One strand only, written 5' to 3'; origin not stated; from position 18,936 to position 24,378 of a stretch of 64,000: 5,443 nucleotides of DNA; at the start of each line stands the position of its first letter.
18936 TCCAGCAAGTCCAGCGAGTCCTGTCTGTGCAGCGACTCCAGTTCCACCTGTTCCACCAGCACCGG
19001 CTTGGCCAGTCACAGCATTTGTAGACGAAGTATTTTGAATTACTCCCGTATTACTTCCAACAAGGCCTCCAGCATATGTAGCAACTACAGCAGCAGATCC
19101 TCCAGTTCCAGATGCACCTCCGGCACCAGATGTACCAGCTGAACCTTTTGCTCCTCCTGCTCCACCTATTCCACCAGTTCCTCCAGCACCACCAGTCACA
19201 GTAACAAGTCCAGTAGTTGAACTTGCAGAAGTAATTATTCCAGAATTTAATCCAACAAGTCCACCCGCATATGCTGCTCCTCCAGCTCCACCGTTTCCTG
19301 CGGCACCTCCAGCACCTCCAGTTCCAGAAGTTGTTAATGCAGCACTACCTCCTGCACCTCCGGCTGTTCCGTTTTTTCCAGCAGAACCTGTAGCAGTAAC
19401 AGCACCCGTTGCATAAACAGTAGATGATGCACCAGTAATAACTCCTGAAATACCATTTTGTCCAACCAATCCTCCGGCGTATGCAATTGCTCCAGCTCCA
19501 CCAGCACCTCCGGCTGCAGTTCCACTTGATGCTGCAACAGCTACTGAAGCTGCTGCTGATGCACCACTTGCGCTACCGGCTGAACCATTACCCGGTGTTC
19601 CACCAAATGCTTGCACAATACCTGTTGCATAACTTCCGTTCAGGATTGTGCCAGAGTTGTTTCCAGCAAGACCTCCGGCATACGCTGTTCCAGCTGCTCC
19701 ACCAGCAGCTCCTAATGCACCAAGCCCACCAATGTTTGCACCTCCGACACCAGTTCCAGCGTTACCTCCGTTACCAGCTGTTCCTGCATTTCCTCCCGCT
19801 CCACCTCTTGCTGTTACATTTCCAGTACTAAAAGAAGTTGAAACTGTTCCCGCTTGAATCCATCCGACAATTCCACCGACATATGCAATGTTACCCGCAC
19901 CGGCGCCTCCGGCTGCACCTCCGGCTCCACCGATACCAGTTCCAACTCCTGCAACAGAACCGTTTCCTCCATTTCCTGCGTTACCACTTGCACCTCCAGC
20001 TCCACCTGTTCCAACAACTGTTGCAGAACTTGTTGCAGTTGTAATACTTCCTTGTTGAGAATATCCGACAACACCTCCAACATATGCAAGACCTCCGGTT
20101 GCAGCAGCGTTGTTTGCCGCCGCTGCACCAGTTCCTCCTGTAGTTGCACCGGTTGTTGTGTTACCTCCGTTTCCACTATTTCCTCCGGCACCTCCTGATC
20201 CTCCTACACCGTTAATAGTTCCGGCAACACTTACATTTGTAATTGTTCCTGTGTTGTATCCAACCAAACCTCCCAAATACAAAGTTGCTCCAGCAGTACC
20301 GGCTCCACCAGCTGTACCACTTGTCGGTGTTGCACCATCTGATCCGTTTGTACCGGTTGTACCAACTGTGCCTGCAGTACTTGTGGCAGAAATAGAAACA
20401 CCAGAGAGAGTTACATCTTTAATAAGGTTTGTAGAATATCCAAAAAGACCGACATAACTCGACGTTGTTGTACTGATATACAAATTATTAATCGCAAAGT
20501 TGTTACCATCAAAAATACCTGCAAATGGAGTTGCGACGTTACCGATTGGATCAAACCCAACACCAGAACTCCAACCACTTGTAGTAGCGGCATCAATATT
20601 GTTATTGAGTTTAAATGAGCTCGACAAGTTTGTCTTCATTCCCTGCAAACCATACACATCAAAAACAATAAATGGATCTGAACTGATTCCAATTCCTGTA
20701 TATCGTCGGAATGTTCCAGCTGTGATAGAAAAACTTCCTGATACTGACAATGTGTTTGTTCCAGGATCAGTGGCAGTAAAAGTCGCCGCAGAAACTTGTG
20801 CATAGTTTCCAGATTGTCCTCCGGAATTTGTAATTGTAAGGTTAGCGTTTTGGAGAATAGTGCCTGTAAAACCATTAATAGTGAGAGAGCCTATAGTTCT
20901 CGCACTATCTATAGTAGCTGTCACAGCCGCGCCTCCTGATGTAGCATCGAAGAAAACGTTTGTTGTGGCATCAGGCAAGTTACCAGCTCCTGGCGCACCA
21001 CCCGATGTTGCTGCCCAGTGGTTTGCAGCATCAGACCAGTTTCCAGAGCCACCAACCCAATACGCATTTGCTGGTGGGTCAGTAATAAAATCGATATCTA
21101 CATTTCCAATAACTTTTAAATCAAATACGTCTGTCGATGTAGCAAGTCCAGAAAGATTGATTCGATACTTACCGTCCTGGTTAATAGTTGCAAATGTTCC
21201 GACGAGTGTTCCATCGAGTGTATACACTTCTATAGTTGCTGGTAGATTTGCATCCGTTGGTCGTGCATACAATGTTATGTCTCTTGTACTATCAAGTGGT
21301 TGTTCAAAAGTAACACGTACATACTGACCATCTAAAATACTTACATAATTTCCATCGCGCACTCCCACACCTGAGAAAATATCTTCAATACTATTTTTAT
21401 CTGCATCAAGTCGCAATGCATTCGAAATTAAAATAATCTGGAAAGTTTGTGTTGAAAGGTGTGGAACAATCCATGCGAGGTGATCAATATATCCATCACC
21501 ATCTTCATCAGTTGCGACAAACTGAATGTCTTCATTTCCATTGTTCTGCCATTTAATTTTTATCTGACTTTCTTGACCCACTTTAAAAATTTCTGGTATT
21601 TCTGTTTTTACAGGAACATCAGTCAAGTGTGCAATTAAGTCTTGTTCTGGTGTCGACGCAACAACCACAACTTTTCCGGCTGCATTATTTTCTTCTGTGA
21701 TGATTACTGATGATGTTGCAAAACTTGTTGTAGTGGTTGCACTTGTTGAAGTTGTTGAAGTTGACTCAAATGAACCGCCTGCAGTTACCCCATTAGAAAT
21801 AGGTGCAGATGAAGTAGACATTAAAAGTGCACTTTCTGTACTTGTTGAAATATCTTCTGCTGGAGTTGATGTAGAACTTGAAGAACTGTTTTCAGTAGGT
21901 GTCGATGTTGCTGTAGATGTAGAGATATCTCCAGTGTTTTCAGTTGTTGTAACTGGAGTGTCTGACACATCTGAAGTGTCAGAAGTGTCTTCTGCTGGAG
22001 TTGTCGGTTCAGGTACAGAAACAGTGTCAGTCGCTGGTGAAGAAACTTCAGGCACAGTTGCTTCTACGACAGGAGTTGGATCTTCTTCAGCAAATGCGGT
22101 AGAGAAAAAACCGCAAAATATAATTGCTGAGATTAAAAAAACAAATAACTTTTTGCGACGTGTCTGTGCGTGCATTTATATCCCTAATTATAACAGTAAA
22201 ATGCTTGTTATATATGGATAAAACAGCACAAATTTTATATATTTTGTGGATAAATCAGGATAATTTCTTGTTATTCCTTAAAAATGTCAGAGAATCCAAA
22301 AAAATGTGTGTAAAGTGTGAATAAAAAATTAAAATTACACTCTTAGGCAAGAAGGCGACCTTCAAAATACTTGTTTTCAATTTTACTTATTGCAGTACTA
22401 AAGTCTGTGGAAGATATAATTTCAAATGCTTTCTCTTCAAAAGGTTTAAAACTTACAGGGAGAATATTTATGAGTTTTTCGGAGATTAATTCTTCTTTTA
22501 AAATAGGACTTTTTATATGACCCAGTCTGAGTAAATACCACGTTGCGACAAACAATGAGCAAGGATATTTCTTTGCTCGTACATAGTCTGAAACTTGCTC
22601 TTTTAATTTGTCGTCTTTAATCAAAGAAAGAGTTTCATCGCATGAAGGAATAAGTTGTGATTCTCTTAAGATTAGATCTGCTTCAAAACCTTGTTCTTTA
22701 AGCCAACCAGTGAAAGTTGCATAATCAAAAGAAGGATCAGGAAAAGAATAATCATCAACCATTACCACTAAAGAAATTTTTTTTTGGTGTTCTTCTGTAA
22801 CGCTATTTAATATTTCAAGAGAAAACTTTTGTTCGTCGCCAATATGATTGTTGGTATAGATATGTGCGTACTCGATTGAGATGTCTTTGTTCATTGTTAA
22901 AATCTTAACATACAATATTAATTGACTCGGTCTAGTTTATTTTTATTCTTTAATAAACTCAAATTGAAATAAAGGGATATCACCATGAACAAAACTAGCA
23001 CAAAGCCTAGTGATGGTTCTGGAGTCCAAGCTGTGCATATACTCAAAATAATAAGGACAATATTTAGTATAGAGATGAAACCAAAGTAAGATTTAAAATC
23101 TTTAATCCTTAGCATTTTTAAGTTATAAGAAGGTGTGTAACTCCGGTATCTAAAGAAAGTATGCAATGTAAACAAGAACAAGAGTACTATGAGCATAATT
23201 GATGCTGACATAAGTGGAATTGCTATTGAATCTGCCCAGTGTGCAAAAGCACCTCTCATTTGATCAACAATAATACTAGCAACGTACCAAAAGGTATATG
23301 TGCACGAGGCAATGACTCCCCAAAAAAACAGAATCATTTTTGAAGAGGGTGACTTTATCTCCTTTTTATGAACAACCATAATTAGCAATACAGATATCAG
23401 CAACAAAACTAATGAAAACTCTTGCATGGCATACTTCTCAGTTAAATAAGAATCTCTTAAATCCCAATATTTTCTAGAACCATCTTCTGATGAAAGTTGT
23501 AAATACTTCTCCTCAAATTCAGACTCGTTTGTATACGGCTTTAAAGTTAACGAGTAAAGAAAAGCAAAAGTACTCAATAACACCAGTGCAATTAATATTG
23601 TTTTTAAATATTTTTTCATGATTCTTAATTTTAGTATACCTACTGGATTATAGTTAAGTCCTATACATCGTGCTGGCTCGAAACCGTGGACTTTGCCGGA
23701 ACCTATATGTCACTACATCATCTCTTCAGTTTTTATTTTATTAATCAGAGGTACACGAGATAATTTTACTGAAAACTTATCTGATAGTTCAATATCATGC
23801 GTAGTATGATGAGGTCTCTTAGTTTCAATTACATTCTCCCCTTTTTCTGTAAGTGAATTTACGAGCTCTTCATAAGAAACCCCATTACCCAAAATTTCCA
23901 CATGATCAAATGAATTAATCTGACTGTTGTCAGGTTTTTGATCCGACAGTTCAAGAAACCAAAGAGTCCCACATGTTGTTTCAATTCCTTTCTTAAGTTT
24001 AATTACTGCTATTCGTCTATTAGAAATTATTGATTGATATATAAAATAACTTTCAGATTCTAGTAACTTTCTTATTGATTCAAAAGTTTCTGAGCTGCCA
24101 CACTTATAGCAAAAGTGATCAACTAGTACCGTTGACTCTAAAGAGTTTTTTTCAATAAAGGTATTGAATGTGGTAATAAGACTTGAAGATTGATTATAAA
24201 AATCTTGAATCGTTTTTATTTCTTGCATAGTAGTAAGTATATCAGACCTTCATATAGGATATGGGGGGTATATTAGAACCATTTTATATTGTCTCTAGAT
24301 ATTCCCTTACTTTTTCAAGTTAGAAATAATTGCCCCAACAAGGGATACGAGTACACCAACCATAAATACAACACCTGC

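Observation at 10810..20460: About 50 GLUG-like glycine-rich repeats forming a roughly 3,200-aa low-complexity fibre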

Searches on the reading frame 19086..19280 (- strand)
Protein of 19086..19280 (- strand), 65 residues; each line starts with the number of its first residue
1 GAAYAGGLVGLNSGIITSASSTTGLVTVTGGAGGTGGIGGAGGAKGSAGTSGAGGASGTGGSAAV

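Call 42: search_solved_structures(query=A3, max_evalue=1)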
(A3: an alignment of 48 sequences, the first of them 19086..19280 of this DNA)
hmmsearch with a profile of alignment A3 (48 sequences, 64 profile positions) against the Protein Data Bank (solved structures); distinct sequences matched with E-value up to 1: 3.
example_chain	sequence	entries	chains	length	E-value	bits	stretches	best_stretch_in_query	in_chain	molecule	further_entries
6xjb_A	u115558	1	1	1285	0.0075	19.8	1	4-40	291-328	Immunoglobulin A1 protease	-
7jgj_A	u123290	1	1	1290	0.0076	19.8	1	4-40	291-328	Immunoglobulin A1 protease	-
6xja_P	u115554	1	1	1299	0.0077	19.7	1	4-40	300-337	Immunoglobulin A1 protease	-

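Call 48: search_protein_representatives(alignment_id=A3)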
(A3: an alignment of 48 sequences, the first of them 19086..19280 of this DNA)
Query: 48 sequences, 64 profile positions. Proteins with E-value up to 0.001 (for the whole library): 20903; up to 1e-10: 9410; up to 1e-30: 1260. The best 150 are listed.
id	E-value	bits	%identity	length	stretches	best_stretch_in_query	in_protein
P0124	3.4e-188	626.3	-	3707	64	1-30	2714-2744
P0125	1.1e-167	560.7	-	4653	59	2-34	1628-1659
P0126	4.4e-166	555.5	-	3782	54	4-45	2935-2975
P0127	5.5e-160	536.0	-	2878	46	1-30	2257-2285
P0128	1.5e-156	525.0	-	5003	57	3-33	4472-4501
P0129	1.1e-155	522.3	-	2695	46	1-30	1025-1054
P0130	4.0e-147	494.8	-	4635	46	5-34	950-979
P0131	1.3e-140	473.9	-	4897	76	1-30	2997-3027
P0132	1.8e-134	454.3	-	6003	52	4-34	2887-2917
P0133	6.9e-128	433.2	-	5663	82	1-33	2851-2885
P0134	2.8e-119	405.6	-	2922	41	5-36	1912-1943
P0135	1.6e-116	396.7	-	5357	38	2-32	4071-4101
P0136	3.3e-116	395.8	-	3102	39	1-56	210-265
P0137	7.0e-113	385.1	-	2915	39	5-34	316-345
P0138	5.1e-112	382.3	-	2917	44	5-30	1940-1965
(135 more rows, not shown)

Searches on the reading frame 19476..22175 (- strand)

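Call 5: search_protein_families(library=pfam, proteins=[window:19476-22175:-], max_evalue=0.01)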
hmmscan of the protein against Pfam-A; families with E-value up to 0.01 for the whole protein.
window:19476-22175:- (900 aa): 1 family
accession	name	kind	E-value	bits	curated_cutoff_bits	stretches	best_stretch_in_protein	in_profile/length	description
PF07581.17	Glug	-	2.6e-05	24.8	20.5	2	632-655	3-28/28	The GLUG motif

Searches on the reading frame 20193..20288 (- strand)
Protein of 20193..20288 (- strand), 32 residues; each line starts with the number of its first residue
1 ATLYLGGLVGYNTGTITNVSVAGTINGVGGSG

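Call 16: search_protein_families(library=pfam, alignment_id=A1, max_evalue=1)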
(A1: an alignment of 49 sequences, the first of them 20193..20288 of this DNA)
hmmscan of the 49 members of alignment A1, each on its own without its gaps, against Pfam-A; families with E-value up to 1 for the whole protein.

A. member 1, window:20193-20288:- (32 aa): 2 families
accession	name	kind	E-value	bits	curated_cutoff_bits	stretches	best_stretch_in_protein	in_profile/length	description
PF07581.17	Glug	-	9.3e-07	29.3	20.5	1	3-26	3-28/28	The GLUG motif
PF17046.10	Ses_B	-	0.074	13.4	23.2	1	9-17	19-27/28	SesB domain on fungal death-pathway protein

B. families by the number of members that match (of 49 scanned): 5 families
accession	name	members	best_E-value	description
PF07581.17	Glug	33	6.8e-07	The GLUG motif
PF24259.1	DUF7460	1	0.0084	Domain of unknown function (DUF7460)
PF15959.10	DUF4762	1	0.02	Domain of unknown function (DUF4762)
PF17046.10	Ses_B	1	0.074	SesB domain on fungal death-pathway protein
PF22364.1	VID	1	0.11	VirG insertion domain (VID)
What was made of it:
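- On GLUG motif (Pfam PF07581): 33 of 49 isolated cores match at E <= 1, best 6.8e-7 (call 16).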

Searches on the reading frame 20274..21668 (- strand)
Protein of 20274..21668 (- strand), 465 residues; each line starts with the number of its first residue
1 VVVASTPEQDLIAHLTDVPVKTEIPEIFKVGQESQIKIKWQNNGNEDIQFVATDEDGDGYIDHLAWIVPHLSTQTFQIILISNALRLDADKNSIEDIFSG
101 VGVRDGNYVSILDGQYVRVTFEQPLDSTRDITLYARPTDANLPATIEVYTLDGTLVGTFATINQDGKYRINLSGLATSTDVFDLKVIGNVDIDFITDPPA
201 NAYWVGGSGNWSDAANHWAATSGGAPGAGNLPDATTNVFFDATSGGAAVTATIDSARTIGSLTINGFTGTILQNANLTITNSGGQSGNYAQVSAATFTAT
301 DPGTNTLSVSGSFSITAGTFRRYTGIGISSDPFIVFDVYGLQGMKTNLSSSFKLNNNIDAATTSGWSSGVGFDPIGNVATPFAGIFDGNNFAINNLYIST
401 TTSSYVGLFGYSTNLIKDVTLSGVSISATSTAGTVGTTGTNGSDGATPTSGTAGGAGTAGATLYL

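Call 18: find_homologous_proteins(query=window:20274-21668:-)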
Query window:20274-21668:- (465 aa): 119 proteins with E <= 0.001 among 8000 candidates.
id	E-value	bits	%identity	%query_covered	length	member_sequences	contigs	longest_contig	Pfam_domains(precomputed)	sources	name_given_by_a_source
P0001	2.1e-193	661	65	97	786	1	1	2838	-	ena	-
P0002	1.1e-167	577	59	96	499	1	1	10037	-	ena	-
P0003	1.3e-156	540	72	72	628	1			-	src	-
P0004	1.1e-154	534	55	100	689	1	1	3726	PF07581.18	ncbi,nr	ncbi:MAG: hypothetical protein MUD10_05375, partial [Candidatus Pacebacteria bacterium]|nr:hypotheti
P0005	8.0e-144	498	67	71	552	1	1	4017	-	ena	-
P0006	1.0e-136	474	66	69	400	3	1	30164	-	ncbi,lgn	-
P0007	2.7e-124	434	62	69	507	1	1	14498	-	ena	-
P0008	5.9e-122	426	65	65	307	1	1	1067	-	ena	-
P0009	1.5e-112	395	69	57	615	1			-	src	-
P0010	2.7e-94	335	76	44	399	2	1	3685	-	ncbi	-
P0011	1.5e-88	316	59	58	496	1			-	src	-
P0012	3.2e-63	232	67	36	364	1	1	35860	-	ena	-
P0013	1.0e-59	221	65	34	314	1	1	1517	-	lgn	-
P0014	7.0e-58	215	58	40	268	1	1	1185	-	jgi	jgi:hypothetical protein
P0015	3.9e-53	199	43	65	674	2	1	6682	-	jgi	-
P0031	2.6e-20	91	43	32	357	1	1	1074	PF07581.18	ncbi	ncbi:MAG: GLUG motif-containing protein, partial [Planctomycetota bacterium]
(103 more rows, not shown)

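Call 25: search_protein_families(library=pfam, proteins=[window:20274-21668:-], max_evalue=10)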
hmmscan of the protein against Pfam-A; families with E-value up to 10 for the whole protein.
window:20274-21668:- (465 aa): 2 families
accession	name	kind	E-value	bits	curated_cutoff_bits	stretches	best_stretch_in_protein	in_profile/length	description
PF22544.2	HYDIN_VesB_CFA65-like_Ig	-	0.026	15.2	25.5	1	275-317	23-68/100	HYDIN/CFA65/VesB-like, Ig-like domain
PF01391.23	Collagen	-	0.24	11.7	27.2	1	433-460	10-37/60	Collagen triple helix repeat (20 copies)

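Call 56: find_related_loci(query=A5, collection=genome_contigs, flank=10000)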
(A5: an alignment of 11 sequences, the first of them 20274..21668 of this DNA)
Query A5 (465 aa) in genome_contigs; peptide patterns used: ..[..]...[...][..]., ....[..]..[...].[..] (x = any residue, [..] = any of these).
290 stretches matched a pattern; 104 encode a relative of the query (tblastn E <= 1e-3); the best 80 are kept; 79 distinct loci.
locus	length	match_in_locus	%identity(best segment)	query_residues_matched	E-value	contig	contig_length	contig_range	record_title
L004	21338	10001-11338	78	1-446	0e+0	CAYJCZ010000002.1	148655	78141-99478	MAG TPA_asm: uncultured Candidatus Saccharibacteria bacterium isolate ERP123247_co1_110 genome assembly, contig: NODE_45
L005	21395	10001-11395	77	1-465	0e+0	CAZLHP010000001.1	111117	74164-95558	MAG TPA_asm: uncultured Candidatus Saccharibacteria bacterium isolate SRP286056_co1_109 genome assembly, contig: NODE_12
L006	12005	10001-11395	77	1-465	0e+0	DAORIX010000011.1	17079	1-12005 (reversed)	MAG TPA_asm: Candidatus Paceibacterota bacterium isolate AMR_MDS_5566 NODE_558_length_17079_cov_7.336642, whole genome s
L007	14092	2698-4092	71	1-465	0e+0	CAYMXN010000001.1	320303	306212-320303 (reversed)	MAG TPA_asm: uncultured Candidatus Saccharibacteria bacterium isolate SRP292972_co3_20 genome assembly, contig: NODE_39_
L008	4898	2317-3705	71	1-465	0e+0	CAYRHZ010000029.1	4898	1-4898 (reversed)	MAG TPA_asm: uncultured Candidatus Saccharibacteria bacterium isolate SRP286056_co1_489 genome assembly, contig: NODE_25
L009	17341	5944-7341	71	1-465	0e+0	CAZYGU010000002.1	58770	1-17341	MAG TPA_asm: uncultured Candidatus Saccharibacteria bacterium isolate SRP278252_co2_822 genome assembly, contig: NODE_84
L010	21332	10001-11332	68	1-450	0e+0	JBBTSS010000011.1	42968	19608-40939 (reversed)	MAG: Patescibacteria group bacterium isolate H41-bin121_1 H41_bin121_1_000000000011, whole genome shotgun sequence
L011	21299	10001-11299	68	1-431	0e+0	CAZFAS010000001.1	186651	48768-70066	MAG TPA_asm: uncultured Candidatus Saccharibacteria bacterium isolate SRP278252_co2_162 genome assembly, contig: NODE_75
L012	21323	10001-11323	68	1-446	0e+0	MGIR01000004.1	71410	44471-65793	MAG: Candidatus Wolfebacteria bacterium RIFCSPLOWO2_01_FULL_45_19 rifcsplowo2_01_scaffold_1670, whole genome shotgun seq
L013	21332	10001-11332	67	1-446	0e+0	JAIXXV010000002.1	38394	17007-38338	MAG: bacterium isolate D4_MAG_00069 pond_D4_MAG_00069_000000000039, whole genome shotgun sequence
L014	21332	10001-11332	65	1-450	0e+0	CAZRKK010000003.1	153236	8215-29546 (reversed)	MAG TPA_asm: uncultured Candidatus Saccharibacteria bacterium isolate SRP170004_co1_269 genome assembly, contig: NODE_93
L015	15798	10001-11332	65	1-450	0e+0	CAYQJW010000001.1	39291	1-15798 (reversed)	MAG TPA_asm: uncultured Candidatus Saccharibacteria bacterium isolate SRP286056_co1_433 genome assembly, contig: NODE_10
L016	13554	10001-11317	67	1-444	0e+0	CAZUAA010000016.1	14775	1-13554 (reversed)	MAG TPA_asm: uncultured Candidatus Saccharibacteria bacterium isolate SRP285395_co2_291 genome assembly, contig: NODE_63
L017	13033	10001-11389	64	1-465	0e+0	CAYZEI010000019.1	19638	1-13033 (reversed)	MAG TPA_asm: uncultured Candidatus Saccharibacteria bacterium isolate SRP278252_co1_767 genome assembly, contig: NODE_46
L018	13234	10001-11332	65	1-450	0e+0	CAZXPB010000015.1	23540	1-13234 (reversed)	MAG TPA_asm: uncultured Candidatus Saccharibacteria bacterium isolate SRP278252_co1_286 genome assembly, contig: NODE_35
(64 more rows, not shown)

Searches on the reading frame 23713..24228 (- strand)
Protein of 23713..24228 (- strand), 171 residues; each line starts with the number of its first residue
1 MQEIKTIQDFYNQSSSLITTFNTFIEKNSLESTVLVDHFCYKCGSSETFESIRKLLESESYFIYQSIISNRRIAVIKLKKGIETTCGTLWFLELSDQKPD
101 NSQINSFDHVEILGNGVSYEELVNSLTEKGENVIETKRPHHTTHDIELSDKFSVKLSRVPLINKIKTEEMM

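Call 13: search_protein_families(library=pfam, proteins=[window:23713-24228:-], max_evalue=0.001)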
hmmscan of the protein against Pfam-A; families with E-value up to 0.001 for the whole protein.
window:23713-24228:- (171 aa): 1 family
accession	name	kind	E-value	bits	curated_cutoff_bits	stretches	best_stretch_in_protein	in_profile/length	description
PF06185.18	YecM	-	1.3e-10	41.7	25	1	11-134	6-132/180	YecM protein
